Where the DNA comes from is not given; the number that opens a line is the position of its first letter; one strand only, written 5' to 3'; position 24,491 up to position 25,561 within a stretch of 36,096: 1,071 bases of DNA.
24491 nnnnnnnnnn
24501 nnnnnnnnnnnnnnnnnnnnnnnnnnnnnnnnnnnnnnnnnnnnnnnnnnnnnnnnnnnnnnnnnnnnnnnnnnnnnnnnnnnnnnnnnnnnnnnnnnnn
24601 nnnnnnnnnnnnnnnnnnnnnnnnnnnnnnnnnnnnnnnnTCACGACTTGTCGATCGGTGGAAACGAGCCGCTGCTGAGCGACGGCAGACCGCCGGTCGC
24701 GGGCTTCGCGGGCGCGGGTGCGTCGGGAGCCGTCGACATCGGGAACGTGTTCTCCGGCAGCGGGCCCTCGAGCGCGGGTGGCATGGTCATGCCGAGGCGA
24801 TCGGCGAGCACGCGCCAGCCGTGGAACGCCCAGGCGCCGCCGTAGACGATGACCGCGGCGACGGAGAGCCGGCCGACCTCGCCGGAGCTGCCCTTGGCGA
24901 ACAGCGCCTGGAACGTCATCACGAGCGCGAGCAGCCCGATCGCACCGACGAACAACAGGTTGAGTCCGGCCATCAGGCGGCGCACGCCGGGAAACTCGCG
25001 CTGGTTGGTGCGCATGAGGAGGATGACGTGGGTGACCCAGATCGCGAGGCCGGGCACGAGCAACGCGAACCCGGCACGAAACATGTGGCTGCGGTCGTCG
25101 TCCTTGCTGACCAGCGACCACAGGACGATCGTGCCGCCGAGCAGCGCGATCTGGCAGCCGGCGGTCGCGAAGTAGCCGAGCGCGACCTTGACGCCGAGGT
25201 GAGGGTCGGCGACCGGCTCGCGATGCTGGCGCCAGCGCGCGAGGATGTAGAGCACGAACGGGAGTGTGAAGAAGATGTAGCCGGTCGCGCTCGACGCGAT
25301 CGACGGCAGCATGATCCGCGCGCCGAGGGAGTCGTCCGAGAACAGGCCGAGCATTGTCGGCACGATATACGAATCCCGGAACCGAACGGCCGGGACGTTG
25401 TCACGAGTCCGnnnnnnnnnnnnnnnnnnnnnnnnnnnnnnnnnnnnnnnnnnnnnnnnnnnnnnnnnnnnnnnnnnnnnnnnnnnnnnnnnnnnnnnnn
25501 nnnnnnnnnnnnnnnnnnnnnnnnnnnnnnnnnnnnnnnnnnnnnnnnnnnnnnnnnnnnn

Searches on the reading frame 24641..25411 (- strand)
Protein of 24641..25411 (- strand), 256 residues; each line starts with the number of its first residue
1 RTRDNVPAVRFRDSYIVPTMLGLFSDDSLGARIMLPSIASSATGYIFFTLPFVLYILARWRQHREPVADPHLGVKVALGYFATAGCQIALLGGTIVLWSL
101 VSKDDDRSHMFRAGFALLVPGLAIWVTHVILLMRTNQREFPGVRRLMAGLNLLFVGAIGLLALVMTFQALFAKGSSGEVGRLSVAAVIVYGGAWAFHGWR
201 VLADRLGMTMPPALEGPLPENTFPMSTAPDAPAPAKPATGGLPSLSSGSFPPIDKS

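Call 55: search_protein_families(library=pfam, proteins=[window:24641-25411:-], max_evalue=0.1)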
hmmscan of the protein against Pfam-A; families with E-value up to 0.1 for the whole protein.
window:24641-25411:- (256 aa): 1 family
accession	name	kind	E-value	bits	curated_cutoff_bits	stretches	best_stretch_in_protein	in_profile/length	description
PF10277.15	Frag1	-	0.028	14.4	30.3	1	47-173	62-182/220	Frag1/DRAM/Sfk1 family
